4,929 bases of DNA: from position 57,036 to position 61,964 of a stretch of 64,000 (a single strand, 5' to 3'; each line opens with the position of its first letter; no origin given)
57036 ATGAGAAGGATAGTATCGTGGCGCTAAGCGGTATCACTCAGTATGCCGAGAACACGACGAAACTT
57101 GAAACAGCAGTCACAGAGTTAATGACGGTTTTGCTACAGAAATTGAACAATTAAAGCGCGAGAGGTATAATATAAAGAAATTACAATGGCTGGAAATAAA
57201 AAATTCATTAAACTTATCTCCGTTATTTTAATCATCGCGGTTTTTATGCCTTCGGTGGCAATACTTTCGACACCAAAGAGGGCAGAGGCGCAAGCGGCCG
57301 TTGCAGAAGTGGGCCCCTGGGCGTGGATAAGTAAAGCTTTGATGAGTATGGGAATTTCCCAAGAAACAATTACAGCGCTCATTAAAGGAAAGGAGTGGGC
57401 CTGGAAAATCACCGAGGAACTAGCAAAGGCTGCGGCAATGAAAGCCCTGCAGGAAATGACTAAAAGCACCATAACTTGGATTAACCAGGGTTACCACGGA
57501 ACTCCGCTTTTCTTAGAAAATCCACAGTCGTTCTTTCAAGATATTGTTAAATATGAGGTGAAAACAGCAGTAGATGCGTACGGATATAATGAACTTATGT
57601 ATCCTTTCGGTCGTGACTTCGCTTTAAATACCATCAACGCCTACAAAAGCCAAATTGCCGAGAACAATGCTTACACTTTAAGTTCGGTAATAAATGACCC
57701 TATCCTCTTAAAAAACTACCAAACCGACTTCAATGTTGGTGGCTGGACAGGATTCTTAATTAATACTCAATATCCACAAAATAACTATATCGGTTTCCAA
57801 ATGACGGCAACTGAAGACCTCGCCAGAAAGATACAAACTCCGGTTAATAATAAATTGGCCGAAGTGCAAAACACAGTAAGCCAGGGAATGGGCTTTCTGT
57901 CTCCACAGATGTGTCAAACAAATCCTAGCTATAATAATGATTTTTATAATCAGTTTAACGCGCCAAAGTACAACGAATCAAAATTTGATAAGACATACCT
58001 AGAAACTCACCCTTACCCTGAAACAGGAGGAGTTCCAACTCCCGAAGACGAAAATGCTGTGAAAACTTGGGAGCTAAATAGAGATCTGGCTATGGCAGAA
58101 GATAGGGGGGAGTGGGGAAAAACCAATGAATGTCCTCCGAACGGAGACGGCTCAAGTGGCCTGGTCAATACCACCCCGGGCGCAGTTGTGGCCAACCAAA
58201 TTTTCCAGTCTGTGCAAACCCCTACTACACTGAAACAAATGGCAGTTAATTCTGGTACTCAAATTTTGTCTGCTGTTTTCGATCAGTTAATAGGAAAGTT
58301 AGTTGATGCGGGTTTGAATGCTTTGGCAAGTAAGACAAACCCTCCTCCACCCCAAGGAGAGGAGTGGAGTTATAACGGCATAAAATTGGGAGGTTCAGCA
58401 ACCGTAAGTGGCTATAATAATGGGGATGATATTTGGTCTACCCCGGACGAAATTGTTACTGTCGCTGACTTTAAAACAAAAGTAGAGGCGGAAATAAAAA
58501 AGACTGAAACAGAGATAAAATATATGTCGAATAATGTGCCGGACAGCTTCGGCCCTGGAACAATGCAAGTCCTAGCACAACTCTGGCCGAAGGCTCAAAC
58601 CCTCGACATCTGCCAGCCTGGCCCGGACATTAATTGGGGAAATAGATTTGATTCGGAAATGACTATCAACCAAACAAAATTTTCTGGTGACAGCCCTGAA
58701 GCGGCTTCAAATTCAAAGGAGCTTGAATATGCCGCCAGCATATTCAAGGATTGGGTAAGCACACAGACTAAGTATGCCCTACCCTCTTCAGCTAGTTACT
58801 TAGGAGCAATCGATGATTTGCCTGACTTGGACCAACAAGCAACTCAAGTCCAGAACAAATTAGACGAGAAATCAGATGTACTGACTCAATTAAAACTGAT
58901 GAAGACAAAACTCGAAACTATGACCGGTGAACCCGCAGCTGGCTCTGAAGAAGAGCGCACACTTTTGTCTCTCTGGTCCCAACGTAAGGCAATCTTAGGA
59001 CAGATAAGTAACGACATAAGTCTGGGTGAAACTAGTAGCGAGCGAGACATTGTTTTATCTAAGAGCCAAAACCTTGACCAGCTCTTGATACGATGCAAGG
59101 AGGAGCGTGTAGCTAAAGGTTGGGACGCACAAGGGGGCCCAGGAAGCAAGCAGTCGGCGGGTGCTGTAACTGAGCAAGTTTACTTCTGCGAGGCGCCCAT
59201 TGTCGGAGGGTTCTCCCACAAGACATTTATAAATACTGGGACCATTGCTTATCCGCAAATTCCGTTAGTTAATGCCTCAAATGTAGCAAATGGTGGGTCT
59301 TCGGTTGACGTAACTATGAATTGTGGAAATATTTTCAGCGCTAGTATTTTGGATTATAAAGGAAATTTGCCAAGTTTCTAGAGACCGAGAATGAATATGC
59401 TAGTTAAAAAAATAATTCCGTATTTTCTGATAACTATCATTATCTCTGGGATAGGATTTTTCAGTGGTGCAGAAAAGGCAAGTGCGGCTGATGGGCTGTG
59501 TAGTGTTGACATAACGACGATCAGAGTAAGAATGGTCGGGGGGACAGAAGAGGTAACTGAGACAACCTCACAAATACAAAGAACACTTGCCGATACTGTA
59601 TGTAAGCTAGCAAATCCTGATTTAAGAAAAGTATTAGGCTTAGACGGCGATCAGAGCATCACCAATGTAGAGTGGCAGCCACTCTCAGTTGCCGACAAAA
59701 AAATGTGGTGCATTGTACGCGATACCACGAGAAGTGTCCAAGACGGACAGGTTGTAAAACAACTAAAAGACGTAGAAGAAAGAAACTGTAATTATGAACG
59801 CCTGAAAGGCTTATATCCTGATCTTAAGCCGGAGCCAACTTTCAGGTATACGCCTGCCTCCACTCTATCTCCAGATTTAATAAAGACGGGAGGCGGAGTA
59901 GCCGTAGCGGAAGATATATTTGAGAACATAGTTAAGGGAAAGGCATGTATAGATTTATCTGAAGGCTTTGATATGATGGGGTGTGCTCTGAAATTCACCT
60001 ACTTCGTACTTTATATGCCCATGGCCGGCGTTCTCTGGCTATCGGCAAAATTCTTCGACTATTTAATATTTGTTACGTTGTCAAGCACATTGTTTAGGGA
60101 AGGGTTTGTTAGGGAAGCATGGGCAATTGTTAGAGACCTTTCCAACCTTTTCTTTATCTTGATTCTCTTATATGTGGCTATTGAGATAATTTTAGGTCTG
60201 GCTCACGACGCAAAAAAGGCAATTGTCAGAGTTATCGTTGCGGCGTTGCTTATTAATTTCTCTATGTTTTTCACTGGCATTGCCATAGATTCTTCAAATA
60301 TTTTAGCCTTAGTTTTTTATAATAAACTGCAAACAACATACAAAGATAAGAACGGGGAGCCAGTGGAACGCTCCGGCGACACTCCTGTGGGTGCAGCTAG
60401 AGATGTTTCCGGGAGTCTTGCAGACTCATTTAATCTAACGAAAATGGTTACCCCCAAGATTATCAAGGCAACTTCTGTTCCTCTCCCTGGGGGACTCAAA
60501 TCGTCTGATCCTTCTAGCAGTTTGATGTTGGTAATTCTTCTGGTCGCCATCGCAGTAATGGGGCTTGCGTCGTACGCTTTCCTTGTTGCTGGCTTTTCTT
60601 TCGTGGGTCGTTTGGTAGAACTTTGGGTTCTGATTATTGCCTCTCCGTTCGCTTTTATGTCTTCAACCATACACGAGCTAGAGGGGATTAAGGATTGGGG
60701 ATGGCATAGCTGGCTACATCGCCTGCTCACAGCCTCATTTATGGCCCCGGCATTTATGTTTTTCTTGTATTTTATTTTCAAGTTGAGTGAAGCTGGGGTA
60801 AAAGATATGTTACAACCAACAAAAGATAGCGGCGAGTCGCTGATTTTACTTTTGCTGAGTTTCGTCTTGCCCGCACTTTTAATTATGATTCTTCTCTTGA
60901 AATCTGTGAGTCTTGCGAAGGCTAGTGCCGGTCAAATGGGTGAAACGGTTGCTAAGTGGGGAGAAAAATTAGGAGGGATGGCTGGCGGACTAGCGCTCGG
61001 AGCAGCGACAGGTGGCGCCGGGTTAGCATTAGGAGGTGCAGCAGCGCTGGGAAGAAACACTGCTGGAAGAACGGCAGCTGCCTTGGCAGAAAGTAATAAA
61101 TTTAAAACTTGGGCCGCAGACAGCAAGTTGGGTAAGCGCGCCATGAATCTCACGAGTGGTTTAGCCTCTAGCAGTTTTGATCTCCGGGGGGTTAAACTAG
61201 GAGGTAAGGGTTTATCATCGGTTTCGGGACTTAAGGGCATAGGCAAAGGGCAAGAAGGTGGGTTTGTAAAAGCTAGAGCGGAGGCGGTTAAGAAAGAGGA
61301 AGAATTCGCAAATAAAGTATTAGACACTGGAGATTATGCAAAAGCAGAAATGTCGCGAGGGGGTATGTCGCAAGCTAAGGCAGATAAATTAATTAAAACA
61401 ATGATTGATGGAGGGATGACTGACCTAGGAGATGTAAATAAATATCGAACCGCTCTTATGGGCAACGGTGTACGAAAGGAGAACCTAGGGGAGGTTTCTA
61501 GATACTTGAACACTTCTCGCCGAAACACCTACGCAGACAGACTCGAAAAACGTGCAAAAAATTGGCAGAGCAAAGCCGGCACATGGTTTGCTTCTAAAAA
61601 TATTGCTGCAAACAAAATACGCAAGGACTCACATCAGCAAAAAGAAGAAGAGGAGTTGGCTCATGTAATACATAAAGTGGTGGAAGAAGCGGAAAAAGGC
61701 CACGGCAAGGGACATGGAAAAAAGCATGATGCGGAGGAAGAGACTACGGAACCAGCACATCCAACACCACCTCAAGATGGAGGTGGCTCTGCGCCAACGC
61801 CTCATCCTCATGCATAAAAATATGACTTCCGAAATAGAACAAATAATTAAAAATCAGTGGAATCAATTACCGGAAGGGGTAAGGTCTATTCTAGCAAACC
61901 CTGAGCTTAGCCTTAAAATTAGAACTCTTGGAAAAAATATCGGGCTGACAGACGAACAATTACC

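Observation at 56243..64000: Type IV secretion or conjugation-like gene cluster (VirB4-like, VirB6/TrbL-like, PrgI/VirB3-like plus secreted and small paralogous proteins)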

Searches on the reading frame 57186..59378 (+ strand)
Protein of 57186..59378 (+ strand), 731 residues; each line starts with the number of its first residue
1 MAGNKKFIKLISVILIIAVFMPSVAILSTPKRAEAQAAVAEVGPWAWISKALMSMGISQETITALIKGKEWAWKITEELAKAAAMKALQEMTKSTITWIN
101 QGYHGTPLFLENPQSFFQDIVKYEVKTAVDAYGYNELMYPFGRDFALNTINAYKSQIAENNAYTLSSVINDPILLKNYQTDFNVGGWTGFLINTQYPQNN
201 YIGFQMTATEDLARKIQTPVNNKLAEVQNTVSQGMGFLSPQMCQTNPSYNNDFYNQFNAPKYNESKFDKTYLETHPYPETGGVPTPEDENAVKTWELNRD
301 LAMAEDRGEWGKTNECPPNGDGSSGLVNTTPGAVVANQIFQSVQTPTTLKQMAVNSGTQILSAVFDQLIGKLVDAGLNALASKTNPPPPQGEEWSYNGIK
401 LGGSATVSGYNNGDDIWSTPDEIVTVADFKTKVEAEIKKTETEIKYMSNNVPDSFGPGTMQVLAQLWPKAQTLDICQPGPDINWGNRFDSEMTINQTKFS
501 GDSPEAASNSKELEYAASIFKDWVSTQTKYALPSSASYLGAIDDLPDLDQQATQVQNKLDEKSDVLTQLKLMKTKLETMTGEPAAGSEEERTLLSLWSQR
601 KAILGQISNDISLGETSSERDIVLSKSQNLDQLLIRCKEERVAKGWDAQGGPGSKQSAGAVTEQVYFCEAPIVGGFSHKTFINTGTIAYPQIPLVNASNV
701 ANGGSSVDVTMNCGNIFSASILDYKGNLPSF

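Call 4: search_protein_families(library=pfam, proteins=[window:57186-59378:+], max_evalue=1)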
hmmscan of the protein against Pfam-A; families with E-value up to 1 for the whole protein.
window:57186-59378:+ (731 aa): 0 families

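Call 8: search_protein_families(library=ncbifam, proteins=[window:57186-59378:+], max_evalue=1)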
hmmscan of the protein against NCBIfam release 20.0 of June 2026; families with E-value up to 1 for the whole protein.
window:57186-59378:+ (731 aa): 0 families

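Call 62: find_homologous_proteins(query=window:57186-59378:+, max_evalue=0.00001)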
Query window:57186-59378:+ (731 aa): 374 proteins with E <= 0.00001 among 8000 candidates; the best 120 are listed.
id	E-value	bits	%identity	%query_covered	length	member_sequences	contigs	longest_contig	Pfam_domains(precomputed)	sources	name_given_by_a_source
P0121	0.0e+0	1662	100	100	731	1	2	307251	-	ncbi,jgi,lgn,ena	ncbi:MAG: hypothetical protein WCT29_02880 [Candidatus Paceibacterota bacterium]|jgi:hypothetical pr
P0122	3.7e-271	920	57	100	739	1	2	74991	-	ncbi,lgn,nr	ncbi:MAG: hypothetical protein M3M85_01720 [bacterium]|nr:hypothetical protein [bacterium]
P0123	5.6e-259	879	55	99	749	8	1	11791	-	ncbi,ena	-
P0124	1.6e-257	875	55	100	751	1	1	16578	-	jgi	jgi:hypothetical protein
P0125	4.0e-213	728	48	100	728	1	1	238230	-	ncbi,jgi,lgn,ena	ncbi:MAG: hypothetical protein WCT44_00765 [Candidatus Paceibacterota bacterium]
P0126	4.3e-207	708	47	99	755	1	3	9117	-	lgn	-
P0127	4.1e-204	698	46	100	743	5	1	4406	-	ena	-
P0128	2.0e-201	689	47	100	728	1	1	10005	-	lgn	-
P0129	9.5e-198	677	46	98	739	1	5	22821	-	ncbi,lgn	-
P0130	9.3e-197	674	45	100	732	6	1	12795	-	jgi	-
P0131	9.5e-192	657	45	99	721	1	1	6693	-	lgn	-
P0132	5.9e-190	651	44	99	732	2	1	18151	-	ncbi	ncbi:MAG TPA: hypothetical protein VJH06_02195 [Candidatus Paceibacterota bacterium]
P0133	7.3e-181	621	44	96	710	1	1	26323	-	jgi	jgi:hypothetical protein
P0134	4.4e-179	615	44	100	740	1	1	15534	-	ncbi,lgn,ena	-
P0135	4.5e-178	612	44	96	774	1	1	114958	-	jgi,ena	jgi:hypothetical protein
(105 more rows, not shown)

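Call 70: predict_structure(alignment_id=A6)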
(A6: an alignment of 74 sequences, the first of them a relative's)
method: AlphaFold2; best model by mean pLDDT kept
length: 731 residues; sequences in the alignment: 74
mean_pLDDT: 74.0   pTM: 0.50
mean pLDDT of the five models: 74.0, 72.8, 70.7, 70.5, 67.6
residues with pLDDT >= 90: 329; 70-90: 111; 50-70: 102; < 50: 189
segments of 3 or more residues with pLDDT < 50: 1-3, 18-45, 68-81, 83-85, 87-92, 99-111, 157-170, 181-185, 218-239, 331-387, 404-420
pLDDT, mean of each block of 10 residues (from residue 1): 54 56 34 26 45 53 49 44 48 49 45 58 78 76 79 55 39 56 52 62 75 59 42 42 82 73 93 92 84 94 94 90 78 42 36 35 46 43 44 67 43 40 87 98 97 93 95 98 97 95 92 98 98 98 93 95 98 97 92 94 92 94 96 98 96 93 97 97 97 98 95 97 89 60
secondary structure, 60 per line:
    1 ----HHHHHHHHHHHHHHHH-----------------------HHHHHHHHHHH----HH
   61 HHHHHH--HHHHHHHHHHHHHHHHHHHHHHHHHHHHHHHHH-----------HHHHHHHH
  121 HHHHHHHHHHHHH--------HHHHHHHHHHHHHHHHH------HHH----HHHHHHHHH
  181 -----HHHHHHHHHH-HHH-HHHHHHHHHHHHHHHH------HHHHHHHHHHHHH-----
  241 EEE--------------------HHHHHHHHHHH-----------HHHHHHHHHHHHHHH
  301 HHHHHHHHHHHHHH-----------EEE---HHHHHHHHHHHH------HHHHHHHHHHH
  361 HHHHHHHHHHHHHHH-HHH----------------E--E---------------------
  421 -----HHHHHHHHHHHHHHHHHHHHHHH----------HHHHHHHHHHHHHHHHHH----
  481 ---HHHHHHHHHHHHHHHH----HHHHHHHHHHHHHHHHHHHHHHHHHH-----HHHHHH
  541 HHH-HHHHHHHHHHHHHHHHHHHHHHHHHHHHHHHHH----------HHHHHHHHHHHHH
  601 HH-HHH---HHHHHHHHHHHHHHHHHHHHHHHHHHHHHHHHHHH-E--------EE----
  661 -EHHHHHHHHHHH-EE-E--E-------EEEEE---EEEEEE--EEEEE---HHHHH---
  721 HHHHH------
elements in order (helices of 4 or more, strands of 3 or more residues): H5-20 H44-54 H59-66 H69-101 H113-133 H142-158 H172-180 H186-195 H201-216 H223-235 E241-243 H264-274 H286-314 E326-328 H332-343 H350-375 H426-448 H459-476 H484-499 H504-529 H535-543 H545-577 H588-602 H610-644 H663-673 E689-693 E697-702 E705-709 H713-717 H721-725

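Call 94: fold_search(model_id=the predicted structure, library=pdb)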
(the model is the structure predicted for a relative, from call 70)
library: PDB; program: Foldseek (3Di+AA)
matches with E <= 10: 489; with E <= 0.001: 0
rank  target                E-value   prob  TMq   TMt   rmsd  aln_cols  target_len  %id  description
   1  8s2p_BBB              2.1e-01  0.77  0.13  0.35  10.6       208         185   12  Crystal structure of Borrelia burgdorferi paralogous family 12 outer surface protein BBH37 (space group p21) (released 2025-03-05)
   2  7sqc_1F               2.7e-01  0.18  0.08  0.18  30.7       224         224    9  Ciliary C1 central pair apparatus isolated from Chlamydomonas reinhardtii (released 2022-04-13)
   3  8s2f_AAA              3.2e-01  0.63  0.13  0.36  10.5       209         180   12  Crystal structure of Borrelia burgdorferi paralogous family 12 outer surface protein BBH37 (released 2025-03-05)
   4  6z0c_C                3.2e-01  0.20  0.08  0.21  27.1       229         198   14  Structure of in silico modelled artificial Maquette-3 protein (released 2021-03-17)
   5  7ung_D0               3.5e-01  0.77  0.15  0.32  10.8       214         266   11  48-nm repeat of the human respiratory doublet microtubule (released 2022-10-05)
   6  4wid_B                3.5e-01  0.09  0.06  0.11  23.9       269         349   14  Crystal structure of the immediate-early 1 protein (IE1) at 2.31 angstrom (tetragonal form after crystal dehydration) (released 2014-10-29)
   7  6z0c_A                3.7e-01  0.18  0.08  0.21  27.1       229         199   14  Structure of in silico modelled artificial Maquette-3 protein (released 2021-03-17)
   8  9cpb_5O               3.7e-01  0.11  0.06  0.14  33.9       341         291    9  Atomic model of bovine Fallopian tube cilia doublet microtubule (48-nm periodicity) (released 2024-10-30)
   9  5vju                  3.9e-01  0.14  0.07  0.20  28.6       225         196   11  De Novo Photosynthetic Reaction Center Protein Variant Equipped with His-Tyr H-bond, Heme B, and Cd(II) ions (released 2018-04-25)
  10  5izt_B                3.9e-01  0.13  0.07  0.19  28.9       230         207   13  Crystal structure of a C-terminal proteolytic fragment of an outer surface protein from Borrelia burgdorferi (released 2016-05-04)
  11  3o1h_A                3.9e-01  0.12  0.07  0.17  39.0       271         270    9  Crystal Structure of the TorS sensor domain - TorT complex in the presence of TMAO (released 2011-12-21)
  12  6z0c_D                4.1e-01  0.14  0.06  0.19  25.9       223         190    9  Structure of in silico modelled artificial Maquette-3 protein (released 2021-03-17)
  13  8gl3                  4.5e-01  0.14  0.06  0.19  28.2       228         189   11  De novo design of monomeric helical bundles for pH-controlled membrane lysis (released 2023-09-06)
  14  8r5s_A                4.7e-01  0.25  0.10  0.25  25.4       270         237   13  t113 - De-novo designed soluble homotetramer (released 2024-11-27)
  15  7sqc_1W               5.1e-01  0.25  0.10  0.22  25.0       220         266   11  Ciliary C1 central pair apparatus isolated from Chlamydomonas reinhardtii (released 2022-04-13)
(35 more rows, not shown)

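Call 95: search_solved_structures(query=A6, max_evalue=10)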
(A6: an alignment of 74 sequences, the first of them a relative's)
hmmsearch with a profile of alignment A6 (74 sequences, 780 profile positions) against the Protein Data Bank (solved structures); distinct sequences matched with E-value up to 10: 16.
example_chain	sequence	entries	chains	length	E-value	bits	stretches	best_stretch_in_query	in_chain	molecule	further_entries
7saf_A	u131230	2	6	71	0.76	11.3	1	541-602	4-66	General control transcription factor GCN4/M protein chimera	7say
7w1o_v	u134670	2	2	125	0.85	11.1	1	469-560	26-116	NADH dehydrogenase [ubiquinone] 1 beta subcomplex subunit 7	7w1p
7vxs_v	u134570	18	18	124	0.86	11.1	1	469-560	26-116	Complex I-B18 | NADH dehydrogenase [ubiquinone] 1 beta subcomplex subunit 7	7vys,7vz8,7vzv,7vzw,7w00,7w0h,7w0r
7vye_v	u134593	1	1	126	0.87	11.1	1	469-560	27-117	NADH-ubiquinone oxidoreductase B18 subunit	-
8zo8_B7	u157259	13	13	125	0.88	11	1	469-560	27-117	NADH dehydrogenase [ubiquinone] 1 beta subcomplex subunit 7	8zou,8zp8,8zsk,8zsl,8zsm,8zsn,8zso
7v2c_v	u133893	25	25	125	0.88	11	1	469-560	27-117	NADH dehydrogenase [ubiquinone] 1 beta subcomplex subunit 7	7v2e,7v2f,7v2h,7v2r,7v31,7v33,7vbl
7v2d_v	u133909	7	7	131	0.95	10.9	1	469-560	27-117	NADH dehydrogenase [ubiquinone] 1 beta subcomplex subunit 7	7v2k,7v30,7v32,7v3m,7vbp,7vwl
7w2k_v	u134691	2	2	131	0.99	10.9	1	469-560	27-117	NADH dehydrogenase [ubiquinone] 1 beta subcomplex subunit 7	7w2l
7vy1_v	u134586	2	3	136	1.1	10.7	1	469-560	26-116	NADH dehydrogenase [ubiquinone] 1 beta subcomplex subunit 7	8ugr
5gup_t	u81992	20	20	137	1.1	10.7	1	469-560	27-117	NADH dehydrogenase [ubiquinone] 1 beta subcomplex subunit 7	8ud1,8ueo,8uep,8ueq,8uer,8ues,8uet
8ugh_1o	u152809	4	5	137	1.1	10.7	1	469-560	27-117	NADH dehydrogenase [ubiquinone] 1 beta subcomplex subunit 7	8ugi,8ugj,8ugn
5myj_A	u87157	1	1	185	1.3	10.5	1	474-571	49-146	Ribosome hibernation promotion factor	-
7zd6_s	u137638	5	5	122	1.4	10.3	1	469-560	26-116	NADH dehydrogenase [ubiquinone] 1 beta subcomplex subunit 7 | Complex I-B18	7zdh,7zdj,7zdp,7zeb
6qbx_B7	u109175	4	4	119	1.5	10.3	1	469-560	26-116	NADH:ubiquinone oxidoreductase subunit B7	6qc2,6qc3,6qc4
5lnk_s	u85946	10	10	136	1.8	10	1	469-560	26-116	Mitochondrial complex I, B18 subunit | NADH:ubiquinone oxidoreductase subunit B7 | NADH dehydrogenase [ubiquinone] 1 beta subcomplex subunit 7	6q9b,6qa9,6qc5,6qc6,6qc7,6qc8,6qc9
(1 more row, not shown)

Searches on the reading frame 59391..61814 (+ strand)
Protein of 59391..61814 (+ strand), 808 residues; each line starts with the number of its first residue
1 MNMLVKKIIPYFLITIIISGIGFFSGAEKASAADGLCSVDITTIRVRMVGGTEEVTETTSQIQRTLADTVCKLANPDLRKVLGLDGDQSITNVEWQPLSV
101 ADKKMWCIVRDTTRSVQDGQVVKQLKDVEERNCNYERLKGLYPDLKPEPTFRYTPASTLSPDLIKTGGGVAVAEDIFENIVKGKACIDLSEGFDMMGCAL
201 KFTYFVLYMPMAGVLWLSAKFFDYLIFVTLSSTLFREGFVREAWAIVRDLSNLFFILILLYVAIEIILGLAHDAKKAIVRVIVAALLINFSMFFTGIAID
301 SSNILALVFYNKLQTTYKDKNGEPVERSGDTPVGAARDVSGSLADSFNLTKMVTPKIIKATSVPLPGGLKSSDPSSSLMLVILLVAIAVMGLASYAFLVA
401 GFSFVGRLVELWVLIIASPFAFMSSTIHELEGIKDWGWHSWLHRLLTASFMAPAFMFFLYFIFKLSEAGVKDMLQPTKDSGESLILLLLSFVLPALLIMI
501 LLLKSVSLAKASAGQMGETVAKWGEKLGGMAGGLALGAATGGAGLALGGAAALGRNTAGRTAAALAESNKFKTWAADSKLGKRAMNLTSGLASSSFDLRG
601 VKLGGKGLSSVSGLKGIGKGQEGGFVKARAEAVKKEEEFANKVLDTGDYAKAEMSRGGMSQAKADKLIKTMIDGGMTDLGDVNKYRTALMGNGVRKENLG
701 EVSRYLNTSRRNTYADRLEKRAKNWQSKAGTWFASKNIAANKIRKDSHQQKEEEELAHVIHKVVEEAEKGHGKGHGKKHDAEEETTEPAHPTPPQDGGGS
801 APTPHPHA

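Call 4: search_protein_families(library=pfam, proteins=[window:59391-61814:+], max_evalue=1)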
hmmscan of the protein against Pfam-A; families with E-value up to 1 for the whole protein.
window:59391-61814:+ (808 aa): 0 families

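Call 8: search_protein_families(library=ncbifam, proteins=[window:59391-61814:+], max_evalue=1)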
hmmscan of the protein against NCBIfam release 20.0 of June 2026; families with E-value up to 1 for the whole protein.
window:59391-61814:+ (808 aa): 2 families
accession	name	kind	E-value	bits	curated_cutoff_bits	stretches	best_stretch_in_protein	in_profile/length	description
NF045889.1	ICE_Mbov_0396_TM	equivalog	8.3e-08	32.1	70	1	217-494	31-279/306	Mbov_0396 family ICE element transmembrane protein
NF045848.1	MMCAP2_0566_fam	domain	4.3e-07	29.5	90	1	218-518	32-314/322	MMCAP2_0566 family conjugal transfer protein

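Call 96: search_protein_representatives(protein=window:59391-61814:+)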
Query: 808 residues. Proteins with E-value up to 0.001 (for the whole library): 11412; up to 1e-10: 5832; up to 1e-30: 1453. The best 150 are listed.
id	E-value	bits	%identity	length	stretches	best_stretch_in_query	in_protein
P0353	0.0e+00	1795.7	100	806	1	3-808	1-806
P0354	2.0e-165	568.7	49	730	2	121-789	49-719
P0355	6.9e-159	547.1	49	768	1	177-794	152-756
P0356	7.1e-147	507.4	49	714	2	191-803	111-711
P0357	1.7e-146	506.1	48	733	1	174-801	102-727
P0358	4.5e-146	504.7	59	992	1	155-638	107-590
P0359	1.2e-144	500.0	47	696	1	174-806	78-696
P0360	1.2e-140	486.8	47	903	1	196-764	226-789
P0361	1.9e-138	479.5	48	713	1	21-673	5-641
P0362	2.5e-136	472.4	48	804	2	186-753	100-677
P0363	1.0e-135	470.4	54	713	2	400-764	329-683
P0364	1.7e-129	449.9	42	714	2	174-798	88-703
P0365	1.8e-128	446.5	46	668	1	185-770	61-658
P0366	1.7e-123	430.1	42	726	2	185-806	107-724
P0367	6.5e-121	421.5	46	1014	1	120-645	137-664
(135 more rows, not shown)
